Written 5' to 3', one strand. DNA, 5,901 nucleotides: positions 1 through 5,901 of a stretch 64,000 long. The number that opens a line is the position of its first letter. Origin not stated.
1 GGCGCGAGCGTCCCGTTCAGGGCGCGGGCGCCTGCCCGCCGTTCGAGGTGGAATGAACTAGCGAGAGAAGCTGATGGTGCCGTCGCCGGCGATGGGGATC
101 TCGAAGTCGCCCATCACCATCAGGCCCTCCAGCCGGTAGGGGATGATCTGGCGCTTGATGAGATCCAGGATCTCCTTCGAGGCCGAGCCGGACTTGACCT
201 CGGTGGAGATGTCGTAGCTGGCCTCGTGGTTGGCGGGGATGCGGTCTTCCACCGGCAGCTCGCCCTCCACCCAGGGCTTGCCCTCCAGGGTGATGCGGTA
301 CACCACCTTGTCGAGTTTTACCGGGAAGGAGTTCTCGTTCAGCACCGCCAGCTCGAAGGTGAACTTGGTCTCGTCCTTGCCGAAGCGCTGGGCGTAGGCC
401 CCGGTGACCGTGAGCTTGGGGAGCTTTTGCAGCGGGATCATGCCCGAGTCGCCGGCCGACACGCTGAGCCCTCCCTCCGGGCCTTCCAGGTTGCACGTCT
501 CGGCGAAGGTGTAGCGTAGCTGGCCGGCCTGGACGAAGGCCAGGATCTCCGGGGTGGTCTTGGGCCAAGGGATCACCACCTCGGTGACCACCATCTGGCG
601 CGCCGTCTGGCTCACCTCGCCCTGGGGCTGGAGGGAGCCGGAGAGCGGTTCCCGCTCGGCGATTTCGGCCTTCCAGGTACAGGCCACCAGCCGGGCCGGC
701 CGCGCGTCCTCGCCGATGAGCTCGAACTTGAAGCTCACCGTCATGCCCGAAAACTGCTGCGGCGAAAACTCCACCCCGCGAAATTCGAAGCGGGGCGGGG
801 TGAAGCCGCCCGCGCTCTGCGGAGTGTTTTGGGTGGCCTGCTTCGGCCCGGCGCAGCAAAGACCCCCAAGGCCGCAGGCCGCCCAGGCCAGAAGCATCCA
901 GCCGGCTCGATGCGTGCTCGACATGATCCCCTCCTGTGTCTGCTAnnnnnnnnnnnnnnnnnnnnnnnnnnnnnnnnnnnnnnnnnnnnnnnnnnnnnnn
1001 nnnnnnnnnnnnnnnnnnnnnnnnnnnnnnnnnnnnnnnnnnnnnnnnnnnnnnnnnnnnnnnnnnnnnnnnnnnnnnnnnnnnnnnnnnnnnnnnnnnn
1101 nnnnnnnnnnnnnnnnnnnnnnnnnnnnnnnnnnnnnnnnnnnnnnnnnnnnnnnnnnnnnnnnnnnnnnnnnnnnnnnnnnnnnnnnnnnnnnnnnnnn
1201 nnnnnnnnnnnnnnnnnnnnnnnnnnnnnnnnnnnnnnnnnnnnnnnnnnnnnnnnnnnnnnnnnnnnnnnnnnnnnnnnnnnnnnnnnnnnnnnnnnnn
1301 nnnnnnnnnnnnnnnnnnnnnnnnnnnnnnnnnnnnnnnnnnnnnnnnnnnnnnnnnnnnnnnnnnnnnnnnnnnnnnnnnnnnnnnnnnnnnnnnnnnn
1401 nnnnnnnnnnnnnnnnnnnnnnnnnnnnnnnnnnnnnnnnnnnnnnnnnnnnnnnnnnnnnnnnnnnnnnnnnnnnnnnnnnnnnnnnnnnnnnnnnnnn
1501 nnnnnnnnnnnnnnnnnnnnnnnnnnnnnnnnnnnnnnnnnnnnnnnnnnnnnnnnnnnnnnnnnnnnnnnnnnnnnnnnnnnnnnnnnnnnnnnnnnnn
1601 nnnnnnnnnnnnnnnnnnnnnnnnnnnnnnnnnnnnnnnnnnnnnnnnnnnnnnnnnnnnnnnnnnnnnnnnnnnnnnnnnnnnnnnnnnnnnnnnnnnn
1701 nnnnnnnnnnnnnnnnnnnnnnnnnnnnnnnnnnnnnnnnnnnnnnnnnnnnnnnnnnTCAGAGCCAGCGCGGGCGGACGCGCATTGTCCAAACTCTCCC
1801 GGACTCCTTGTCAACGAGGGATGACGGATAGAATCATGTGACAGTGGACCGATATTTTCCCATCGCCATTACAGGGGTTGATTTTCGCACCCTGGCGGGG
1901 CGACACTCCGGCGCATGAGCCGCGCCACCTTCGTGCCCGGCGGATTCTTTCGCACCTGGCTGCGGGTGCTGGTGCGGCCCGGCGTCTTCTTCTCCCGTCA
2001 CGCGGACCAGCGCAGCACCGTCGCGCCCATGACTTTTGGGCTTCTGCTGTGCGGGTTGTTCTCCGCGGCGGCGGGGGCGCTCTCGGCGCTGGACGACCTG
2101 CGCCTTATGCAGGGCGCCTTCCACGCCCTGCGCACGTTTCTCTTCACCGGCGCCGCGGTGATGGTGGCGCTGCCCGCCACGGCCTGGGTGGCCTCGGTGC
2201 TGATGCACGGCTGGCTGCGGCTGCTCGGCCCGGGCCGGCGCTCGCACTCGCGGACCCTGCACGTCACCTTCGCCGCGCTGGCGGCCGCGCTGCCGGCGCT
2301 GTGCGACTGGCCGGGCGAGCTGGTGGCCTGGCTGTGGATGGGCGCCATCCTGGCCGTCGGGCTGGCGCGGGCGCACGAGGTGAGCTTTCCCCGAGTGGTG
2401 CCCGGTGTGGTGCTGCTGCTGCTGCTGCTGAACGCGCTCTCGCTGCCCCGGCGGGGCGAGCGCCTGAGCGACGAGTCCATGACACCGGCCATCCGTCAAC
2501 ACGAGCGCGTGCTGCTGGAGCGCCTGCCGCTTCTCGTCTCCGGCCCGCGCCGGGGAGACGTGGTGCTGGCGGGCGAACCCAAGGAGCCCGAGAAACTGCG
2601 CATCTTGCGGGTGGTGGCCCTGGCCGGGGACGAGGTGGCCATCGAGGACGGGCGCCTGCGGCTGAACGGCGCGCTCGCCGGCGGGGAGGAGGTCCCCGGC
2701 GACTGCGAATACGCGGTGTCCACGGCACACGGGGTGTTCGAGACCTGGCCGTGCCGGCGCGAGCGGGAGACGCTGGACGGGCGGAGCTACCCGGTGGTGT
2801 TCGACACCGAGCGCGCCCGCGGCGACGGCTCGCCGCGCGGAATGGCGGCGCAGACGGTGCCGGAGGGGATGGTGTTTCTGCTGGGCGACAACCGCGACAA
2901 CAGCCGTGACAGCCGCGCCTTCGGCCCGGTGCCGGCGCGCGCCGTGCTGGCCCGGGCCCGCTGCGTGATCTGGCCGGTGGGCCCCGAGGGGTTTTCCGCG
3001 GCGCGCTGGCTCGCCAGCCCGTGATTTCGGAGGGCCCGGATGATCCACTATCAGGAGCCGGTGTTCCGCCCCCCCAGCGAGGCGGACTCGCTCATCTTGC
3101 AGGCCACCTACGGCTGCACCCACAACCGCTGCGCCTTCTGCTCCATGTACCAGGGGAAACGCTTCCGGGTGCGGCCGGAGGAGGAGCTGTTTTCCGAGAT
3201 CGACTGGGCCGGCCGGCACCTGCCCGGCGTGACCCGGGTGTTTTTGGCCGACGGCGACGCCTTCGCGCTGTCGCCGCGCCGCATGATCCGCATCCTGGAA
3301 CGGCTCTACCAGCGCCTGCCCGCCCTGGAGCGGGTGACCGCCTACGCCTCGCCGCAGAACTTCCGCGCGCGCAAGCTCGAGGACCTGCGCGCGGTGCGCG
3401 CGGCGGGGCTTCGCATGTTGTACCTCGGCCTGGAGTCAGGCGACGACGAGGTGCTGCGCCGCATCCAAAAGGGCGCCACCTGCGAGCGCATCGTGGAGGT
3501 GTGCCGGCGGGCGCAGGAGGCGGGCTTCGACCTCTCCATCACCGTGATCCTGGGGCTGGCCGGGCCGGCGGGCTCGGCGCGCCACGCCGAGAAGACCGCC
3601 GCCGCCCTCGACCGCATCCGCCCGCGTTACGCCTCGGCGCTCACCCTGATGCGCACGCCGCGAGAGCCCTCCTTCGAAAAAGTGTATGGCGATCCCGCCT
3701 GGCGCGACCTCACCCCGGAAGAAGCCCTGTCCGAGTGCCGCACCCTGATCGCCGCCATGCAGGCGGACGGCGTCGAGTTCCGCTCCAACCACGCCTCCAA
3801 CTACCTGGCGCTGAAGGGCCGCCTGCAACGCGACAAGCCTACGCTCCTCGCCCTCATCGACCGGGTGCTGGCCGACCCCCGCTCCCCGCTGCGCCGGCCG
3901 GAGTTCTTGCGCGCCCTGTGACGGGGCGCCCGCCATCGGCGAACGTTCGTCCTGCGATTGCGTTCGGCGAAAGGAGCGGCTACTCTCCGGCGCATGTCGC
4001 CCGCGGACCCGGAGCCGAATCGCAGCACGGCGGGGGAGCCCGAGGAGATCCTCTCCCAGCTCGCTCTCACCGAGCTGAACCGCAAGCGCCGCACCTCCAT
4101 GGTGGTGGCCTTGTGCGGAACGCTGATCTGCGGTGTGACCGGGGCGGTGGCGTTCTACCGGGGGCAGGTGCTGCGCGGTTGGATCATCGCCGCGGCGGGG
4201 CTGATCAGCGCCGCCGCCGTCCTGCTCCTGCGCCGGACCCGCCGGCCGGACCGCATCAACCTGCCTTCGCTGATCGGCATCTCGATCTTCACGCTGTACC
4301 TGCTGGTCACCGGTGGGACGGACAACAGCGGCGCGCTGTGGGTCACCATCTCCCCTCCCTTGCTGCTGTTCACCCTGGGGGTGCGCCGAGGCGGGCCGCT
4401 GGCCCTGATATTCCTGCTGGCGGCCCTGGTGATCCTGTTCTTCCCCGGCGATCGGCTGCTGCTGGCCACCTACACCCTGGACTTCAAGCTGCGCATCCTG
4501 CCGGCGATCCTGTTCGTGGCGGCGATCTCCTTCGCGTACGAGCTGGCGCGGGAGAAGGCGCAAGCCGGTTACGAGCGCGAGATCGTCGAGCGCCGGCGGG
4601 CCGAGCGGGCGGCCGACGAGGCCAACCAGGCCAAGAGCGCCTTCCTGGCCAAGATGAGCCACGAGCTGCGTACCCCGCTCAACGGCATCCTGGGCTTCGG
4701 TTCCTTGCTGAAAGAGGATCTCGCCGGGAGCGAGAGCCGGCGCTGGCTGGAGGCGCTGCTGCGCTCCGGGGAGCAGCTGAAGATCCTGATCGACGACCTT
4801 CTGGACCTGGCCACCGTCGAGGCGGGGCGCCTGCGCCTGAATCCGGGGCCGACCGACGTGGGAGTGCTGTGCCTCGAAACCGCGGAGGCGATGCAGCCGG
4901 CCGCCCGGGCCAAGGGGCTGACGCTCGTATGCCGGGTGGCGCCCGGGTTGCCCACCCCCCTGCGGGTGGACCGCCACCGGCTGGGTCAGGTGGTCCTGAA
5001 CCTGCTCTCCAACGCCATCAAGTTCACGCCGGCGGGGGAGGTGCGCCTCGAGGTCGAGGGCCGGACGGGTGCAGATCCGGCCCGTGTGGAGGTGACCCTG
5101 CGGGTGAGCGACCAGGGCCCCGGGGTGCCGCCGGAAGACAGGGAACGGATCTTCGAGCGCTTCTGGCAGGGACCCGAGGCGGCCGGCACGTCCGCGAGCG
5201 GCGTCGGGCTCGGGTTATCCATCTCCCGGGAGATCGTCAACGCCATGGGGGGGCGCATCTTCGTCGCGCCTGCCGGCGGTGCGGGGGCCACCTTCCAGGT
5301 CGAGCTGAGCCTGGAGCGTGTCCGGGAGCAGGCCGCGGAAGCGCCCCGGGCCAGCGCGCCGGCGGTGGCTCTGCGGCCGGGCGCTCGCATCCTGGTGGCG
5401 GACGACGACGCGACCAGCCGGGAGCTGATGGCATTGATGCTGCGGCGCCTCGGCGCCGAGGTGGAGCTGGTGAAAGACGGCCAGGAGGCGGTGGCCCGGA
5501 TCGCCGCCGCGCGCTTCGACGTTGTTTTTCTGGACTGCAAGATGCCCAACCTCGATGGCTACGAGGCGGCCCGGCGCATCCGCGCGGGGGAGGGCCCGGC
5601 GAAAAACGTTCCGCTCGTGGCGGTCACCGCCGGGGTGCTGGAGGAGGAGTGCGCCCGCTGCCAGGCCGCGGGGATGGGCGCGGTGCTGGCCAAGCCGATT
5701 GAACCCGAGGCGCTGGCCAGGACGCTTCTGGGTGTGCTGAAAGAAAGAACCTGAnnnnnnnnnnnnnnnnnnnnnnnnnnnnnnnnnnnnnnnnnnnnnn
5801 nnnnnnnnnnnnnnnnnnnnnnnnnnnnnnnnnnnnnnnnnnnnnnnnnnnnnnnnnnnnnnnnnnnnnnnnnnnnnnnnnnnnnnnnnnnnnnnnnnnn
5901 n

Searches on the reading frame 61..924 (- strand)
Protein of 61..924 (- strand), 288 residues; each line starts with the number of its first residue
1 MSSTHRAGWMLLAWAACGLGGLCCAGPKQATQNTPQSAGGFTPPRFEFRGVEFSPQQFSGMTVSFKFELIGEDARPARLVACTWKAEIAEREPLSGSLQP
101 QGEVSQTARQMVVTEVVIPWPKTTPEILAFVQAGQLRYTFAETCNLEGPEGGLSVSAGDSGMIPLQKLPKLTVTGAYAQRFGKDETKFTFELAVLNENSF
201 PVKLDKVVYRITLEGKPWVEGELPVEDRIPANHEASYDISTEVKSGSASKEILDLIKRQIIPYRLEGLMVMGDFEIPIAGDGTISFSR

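Call 38: search_protein_families(library=pfam, proteins=[window:61-924:-], max_evalue=0.0001)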
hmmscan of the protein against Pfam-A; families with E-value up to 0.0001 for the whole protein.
window:61-924:- (288 aa): 1 family
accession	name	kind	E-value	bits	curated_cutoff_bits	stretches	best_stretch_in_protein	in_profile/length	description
PF03168.19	LEA_2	-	1e-08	36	25.4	1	192-278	2-94/98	Late embryogenesis abundant protein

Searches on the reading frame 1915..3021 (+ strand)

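Call 38: search_protein_families(library=pfam, proteins=[window:1915-3021:+], max_evalue=0.0001)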
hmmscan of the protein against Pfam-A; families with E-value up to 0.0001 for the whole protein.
window:1915-3021:+ (369 aa): 2 families
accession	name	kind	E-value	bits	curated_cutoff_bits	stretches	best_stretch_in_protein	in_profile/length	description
PF10502.14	Peptidase_S26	-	2.2e-28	99.7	22.9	1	165-353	12-168/168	Signal peptidase, peptidase S26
PF04893.22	Yip1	-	8.3e-08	32.7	28.6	1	17-172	2-165/173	Yip1 domain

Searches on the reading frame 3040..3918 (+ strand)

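Call 38: search_protein_families(library=pfam, proteins=[window:3040-3918:+], max_evalue=0.0001)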
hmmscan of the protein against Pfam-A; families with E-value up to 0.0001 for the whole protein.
window:3040-3918:+ (293 aa): 1 family
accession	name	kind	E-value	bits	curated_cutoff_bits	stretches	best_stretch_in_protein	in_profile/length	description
PF04055.27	Radical_SAM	-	6.1e-22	79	29.5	1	22-173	3-151/166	Radical SAM superfamily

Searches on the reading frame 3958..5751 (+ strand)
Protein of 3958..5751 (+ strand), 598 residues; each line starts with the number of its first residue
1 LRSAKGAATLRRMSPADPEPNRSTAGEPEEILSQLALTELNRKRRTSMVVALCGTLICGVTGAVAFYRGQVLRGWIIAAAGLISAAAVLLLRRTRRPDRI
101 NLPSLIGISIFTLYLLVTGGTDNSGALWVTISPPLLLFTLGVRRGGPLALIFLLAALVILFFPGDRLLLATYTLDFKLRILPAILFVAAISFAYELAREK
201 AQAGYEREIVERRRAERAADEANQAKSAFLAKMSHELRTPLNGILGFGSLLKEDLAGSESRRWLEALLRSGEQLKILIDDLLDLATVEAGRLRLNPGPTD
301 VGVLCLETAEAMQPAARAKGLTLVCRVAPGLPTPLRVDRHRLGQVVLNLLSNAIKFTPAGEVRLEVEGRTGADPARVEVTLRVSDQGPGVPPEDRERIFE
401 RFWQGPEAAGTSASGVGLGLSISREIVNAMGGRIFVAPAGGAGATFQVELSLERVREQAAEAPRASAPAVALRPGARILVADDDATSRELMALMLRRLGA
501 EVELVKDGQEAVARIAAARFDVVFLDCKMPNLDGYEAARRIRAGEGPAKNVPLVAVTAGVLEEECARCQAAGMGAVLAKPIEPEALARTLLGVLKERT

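Call 38: search_protein_families(library=pfam, proteins=[window:3958-5751:+], max_evalue=0.0001)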
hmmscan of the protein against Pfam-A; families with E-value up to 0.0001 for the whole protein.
window:3958-5751:+ (598 aa): 4 families
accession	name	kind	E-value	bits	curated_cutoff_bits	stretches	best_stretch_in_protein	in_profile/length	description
PF02518.31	HATPase_c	-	2.4e-28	99.2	26.4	1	338-453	2-110/111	Histidine kinase-, DNA gyrase B-, and HSP90-like ATPase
PF00072.30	Response_reg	-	2.4e-22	79.6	30.2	1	478-588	1-108/111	Response regulator receiver domain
PF00512.31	HisKA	-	5.2e-19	68.5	26.9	1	225-290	1-66/66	His Kinase A (phospho-acceptor) domain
PF20966.2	MASE6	-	4.5e-08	33.7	27.4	1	45-202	8-167/170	MASE6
